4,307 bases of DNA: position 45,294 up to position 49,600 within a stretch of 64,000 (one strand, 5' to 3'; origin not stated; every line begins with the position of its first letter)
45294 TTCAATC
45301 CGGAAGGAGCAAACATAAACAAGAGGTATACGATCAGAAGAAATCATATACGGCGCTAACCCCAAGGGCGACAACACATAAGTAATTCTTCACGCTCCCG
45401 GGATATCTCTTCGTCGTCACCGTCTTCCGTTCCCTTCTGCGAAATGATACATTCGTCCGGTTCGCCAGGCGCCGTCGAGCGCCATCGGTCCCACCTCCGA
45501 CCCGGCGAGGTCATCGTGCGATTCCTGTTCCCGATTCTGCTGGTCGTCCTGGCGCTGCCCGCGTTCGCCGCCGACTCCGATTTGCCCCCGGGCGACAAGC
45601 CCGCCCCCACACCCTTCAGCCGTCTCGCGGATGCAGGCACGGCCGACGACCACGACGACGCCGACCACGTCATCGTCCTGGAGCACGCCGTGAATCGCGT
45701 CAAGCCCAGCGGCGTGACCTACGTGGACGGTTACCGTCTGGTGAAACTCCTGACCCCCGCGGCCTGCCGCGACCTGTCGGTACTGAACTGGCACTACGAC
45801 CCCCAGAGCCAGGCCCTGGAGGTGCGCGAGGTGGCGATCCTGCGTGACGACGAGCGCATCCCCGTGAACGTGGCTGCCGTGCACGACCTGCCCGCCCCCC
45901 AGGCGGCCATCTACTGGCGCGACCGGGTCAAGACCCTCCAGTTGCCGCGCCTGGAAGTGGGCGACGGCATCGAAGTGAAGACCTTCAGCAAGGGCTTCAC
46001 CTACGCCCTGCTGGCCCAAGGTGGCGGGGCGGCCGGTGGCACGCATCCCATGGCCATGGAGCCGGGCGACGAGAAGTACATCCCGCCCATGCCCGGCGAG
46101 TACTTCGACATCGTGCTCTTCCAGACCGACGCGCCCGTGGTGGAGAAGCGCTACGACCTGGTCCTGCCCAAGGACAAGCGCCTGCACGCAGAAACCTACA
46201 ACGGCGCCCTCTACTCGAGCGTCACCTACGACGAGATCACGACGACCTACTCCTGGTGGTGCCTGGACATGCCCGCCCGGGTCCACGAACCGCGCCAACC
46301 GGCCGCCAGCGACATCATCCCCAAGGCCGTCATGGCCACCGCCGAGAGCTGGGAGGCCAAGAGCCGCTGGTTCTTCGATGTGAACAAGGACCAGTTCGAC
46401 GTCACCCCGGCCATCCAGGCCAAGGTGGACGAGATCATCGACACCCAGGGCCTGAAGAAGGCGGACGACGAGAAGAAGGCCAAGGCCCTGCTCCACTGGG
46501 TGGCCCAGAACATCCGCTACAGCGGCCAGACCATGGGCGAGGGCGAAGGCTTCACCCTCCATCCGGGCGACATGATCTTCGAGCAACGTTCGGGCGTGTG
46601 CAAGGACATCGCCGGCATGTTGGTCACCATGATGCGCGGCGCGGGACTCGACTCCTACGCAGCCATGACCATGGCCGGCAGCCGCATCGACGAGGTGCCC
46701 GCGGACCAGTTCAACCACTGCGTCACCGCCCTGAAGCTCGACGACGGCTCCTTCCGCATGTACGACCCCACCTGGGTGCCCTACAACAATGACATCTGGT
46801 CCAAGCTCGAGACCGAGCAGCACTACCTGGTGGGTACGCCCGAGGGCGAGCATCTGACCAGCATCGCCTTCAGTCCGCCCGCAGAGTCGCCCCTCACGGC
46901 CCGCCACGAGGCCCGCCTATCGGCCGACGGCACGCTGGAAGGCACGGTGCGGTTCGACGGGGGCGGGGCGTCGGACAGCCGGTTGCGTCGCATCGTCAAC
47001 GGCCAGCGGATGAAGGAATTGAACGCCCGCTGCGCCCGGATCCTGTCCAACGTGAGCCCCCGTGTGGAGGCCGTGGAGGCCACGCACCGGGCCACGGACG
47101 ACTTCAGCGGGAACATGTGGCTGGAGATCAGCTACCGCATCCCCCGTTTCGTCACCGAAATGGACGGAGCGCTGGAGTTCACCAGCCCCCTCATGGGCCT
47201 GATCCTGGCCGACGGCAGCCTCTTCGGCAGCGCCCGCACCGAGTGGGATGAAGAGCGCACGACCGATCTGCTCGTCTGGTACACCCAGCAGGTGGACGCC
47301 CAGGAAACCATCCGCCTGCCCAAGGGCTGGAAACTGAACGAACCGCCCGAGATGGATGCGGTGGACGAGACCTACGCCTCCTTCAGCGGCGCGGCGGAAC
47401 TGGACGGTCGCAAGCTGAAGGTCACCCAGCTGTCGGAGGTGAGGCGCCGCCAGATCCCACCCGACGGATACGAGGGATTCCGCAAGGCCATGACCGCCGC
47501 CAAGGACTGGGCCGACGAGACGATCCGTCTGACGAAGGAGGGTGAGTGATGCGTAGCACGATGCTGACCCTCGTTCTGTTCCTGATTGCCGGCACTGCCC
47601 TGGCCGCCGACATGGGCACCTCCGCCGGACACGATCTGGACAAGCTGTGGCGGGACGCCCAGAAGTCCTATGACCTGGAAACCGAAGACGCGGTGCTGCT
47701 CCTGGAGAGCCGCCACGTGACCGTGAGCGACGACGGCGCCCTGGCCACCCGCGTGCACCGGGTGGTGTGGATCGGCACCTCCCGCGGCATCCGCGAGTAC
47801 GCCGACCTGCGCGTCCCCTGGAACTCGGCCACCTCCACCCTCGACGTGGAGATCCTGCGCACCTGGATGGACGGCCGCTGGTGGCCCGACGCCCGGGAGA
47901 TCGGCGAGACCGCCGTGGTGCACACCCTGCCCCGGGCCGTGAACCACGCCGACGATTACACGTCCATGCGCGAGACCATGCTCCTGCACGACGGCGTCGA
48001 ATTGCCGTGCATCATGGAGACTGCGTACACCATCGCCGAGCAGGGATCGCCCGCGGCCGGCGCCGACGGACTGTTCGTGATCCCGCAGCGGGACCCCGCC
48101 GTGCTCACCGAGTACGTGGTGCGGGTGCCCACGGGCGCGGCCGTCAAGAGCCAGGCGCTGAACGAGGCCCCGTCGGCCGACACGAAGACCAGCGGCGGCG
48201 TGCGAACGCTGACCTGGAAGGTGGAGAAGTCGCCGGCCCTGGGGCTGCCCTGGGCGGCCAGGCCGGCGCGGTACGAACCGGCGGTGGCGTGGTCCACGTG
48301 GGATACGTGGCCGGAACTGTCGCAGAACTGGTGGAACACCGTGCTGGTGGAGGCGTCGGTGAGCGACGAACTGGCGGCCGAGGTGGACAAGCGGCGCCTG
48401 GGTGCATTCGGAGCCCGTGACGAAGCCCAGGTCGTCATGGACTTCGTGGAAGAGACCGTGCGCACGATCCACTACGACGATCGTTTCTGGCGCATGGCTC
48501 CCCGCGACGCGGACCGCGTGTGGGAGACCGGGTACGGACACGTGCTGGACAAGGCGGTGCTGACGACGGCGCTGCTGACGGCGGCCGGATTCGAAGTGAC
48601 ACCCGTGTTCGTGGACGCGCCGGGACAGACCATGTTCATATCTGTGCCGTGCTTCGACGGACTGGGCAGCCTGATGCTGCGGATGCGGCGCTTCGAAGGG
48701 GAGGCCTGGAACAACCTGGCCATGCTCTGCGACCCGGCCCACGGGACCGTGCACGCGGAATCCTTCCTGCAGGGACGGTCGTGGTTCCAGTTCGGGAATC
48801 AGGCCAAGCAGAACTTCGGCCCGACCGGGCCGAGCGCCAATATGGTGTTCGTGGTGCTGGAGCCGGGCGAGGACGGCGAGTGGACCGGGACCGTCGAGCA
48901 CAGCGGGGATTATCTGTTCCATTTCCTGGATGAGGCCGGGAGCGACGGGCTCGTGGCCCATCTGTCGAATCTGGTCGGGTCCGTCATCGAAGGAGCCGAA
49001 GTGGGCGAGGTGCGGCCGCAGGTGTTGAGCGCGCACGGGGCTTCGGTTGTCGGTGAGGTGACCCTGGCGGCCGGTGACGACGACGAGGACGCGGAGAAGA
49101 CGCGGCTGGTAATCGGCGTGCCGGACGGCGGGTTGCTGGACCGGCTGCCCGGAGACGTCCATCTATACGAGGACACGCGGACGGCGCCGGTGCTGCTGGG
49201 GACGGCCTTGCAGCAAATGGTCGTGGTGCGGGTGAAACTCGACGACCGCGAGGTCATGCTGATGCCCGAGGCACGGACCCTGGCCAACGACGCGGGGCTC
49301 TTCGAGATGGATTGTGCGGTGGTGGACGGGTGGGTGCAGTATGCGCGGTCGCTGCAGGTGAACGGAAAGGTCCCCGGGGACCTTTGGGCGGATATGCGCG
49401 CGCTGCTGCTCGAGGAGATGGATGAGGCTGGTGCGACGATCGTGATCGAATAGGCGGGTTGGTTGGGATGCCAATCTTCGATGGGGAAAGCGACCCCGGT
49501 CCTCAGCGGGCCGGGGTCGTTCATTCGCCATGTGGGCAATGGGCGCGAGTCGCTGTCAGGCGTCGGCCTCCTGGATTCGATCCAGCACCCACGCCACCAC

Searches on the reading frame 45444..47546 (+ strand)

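Call 77: search_protein_families(library=pfam, proteins=[window:45444-47546:+], max_evalue=0.00001)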
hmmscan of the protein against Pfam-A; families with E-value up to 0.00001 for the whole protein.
window:45444-47546:+ (701 aa): 2 families
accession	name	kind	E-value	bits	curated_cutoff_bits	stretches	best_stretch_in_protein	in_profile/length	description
PF12969.12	DUF3857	-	3.8e-24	86.1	24.6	1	98-277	11-167/170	Domain of Unknown Function with PDB structure (DUF3857)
PF01841.26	Transglut_core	-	2.5e-09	37.8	23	1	338-442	10-108/108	Transglutaminase-like superfamily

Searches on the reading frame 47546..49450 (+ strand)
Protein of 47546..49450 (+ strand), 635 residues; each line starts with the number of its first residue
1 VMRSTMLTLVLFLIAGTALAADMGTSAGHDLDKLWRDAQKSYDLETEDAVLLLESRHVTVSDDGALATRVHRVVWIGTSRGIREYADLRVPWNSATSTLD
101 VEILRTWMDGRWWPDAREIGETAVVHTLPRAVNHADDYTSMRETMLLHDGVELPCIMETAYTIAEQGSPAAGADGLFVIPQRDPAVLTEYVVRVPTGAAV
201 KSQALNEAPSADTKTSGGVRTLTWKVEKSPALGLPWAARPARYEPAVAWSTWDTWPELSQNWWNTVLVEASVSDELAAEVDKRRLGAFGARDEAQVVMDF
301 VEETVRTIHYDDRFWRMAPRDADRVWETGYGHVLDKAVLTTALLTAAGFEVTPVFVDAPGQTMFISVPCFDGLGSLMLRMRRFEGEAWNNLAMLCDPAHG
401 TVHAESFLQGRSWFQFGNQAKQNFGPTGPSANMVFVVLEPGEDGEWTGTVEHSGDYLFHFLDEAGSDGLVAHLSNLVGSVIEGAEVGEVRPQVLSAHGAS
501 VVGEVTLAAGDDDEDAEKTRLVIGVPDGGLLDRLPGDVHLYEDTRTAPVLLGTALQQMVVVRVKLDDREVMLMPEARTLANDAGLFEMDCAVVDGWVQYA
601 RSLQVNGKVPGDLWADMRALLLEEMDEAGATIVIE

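Call 77: search_protein_families(library=pfam, proteins=[window:47546-49450:+], max_evalue=0.00001)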
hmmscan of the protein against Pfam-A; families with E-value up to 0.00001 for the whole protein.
window:47546-49450:+ (635 aa): 1 family
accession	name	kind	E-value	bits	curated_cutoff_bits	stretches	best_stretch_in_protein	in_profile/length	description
PF12969.12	DUF3857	-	1.3e-14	55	24.6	1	63-231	2-168/170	Domain of Unknown Function with PDB structure (DUF3857)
